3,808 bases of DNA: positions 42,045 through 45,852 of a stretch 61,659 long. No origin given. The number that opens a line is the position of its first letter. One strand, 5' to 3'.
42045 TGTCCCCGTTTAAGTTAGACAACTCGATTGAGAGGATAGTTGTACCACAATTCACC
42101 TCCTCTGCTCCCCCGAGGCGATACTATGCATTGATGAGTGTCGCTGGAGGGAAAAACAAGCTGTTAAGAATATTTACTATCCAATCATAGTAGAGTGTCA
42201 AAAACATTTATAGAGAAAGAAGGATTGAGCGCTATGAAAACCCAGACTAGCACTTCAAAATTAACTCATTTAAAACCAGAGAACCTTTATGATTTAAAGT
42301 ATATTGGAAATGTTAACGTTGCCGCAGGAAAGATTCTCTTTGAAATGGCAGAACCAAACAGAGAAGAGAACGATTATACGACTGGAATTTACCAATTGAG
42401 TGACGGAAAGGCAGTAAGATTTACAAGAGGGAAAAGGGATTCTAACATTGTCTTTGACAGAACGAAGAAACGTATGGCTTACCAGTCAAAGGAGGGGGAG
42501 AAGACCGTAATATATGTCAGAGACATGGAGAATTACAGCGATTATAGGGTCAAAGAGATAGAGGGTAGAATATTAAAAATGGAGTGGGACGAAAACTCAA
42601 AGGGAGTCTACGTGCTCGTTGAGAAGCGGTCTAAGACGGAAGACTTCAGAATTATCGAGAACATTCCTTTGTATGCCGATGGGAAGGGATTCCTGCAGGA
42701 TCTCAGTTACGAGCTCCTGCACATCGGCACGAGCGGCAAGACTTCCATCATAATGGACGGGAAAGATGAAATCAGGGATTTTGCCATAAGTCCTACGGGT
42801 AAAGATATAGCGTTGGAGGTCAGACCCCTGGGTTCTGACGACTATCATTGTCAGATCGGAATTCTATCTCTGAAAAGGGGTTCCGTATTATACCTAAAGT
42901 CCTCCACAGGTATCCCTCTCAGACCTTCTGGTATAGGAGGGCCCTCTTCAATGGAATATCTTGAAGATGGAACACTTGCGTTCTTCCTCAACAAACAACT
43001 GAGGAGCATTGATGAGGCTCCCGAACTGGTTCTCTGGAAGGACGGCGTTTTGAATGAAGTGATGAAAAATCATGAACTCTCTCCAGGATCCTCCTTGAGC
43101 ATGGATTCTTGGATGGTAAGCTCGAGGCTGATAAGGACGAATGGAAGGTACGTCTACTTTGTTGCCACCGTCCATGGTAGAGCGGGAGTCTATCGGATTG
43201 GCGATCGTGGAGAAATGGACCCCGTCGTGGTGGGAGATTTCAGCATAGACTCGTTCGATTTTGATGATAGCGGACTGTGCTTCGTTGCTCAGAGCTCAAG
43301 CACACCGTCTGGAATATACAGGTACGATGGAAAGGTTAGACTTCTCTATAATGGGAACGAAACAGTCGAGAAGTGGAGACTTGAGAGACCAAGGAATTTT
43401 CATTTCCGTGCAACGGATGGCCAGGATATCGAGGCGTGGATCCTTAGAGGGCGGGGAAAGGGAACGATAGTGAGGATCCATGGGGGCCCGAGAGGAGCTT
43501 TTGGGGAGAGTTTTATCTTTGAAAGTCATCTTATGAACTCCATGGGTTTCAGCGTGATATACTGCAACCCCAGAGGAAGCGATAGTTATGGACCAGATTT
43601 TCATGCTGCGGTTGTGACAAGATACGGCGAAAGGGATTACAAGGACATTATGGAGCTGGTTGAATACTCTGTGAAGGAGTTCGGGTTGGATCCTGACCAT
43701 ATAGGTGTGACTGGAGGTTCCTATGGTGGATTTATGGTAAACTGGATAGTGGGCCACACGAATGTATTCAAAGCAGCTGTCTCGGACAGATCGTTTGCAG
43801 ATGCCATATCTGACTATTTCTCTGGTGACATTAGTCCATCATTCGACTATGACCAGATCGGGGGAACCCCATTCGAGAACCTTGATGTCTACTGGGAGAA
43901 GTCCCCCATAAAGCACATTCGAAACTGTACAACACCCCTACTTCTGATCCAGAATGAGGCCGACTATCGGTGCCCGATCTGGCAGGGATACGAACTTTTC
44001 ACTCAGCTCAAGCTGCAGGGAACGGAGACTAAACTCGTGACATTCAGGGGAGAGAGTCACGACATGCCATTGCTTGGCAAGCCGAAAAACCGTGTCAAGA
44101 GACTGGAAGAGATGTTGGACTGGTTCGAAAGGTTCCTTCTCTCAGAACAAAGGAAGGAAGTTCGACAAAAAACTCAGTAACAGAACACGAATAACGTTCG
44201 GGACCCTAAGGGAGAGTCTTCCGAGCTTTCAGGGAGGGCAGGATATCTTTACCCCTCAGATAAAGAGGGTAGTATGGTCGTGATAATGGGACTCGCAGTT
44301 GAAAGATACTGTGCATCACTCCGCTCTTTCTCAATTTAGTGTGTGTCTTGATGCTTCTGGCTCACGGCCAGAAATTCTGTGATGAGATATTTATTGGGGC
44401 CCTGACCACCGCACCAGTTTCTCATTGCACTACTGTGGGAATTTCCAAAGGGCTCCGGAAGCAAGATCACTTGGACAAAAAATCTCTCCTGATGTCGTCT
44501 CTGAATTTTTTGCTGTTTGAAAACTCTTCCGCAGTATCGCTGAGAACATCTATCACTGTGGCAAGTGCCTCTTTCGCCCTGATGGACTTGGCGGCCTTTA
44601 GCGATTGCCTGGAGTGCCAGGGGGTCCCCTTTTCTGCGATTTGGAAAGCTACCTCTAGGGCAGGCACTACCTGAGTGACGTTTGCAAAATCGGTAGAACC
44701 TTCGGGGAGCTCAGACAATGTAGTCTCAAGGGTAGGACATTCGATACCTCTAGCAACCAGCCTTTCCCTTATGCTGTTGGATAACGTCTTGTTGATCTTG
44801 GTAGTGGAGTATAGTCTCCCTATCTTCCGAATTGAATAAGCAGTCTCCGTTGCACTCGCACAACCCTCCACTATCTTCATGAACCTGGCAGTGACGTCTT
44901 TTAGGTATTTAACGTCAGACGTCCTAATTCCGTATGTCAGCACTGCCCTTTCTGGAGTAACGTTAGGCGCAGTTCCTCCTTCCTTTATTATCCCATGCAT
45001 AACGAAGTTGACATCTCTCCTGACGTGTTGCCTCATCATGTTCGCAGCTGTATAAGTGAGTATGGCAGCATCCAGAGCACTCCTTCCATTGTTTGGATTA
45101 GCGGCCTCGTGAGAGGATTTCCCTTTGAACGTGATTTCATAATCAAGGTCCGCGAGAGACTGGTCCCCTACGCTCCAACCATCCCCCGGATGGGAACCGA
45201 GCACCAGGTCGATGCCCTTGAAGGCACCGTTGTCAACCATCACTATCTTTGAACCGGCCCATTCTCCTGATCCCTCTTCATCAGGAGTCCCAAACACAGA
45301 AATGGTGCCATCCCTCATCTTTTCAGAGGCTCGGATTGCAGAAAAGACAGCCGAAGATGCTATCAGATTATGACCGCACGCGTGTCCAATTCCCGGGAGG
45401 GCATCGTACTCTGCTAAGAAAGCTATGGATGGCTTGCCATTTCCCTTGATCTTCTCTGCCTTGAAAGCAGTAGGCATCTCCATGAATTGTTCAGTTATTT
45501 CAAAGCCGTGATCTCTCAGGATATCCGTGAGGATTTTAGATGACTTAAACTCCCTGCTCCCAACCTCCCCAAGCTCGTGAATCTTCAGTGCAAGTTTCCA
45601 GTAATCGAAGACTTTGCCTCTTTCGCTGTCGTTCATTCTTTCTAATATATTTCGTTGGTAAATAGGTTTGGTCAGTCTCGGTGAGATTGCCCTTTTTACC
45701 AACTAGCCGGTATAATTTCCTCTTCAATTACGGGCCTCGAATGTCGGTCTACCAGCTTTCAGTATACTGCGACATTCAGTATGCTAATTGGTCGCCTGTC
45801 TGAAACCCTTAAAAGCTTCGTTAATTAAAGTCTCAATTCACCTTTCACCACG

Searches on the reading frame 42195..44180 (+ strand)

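Call 54: search_protein_families(library=pfam, proteins=[window:42195-44180:+], max_evalue=0.0001)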
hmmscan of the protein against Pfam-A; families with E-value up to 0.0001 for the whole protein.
window:42195-44180:+ (661 aa): 2 families
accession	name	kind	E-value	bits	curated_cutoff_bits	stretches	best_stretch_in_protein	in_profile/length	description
PF00326.27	Peptidase_S9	-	1.2e-51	175.7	22.6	1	439-648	2-210/213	Prolyl oligopeptidase family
PF20434.5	BD-FAE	-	2.9e-06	27.4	26.8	0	555-605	165-215/215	BD-FAE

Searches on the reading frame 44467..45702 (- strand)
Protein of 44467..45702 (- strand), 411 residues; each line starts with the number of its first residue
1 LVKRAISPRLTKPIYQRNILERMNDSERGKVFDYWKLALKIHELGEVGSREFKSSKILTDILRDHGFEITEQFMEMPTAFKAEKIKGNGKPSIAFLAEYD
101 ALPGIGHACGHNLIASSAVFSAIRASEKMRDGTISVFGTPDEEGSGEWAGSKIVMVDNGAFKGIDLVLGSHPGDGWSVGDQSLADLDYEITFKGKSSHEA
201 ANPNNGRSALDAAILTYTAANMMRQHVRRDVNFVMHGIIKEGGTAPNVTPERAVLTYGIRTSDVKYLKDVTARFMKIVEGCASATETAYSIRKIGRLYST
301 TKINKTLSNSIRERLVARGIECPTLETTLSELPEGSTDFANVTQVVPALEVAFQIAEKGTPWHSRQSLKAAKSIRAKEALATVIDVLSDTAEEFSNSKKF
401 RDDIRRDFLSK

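Call 54: search_protein_families(library=pfam, proteins=[window:44467-45702:-], max_evalue=0.0001)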
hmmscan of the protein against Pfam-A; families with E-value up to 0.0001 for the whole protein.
window:44467-45702:- (411 aa): 2 families
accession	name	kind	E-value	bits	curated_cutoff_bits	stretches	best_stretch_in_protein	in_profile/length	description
PF07687.19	M20_dimer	-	7.1e-08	32.8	21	1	187-279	8-100/107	Peptidase dimerisation domain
PF01546.33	Peptidase_M20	-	4.9e-07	30.3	24.6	1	97-363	4-182/206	Peptidase family M20/M25/M40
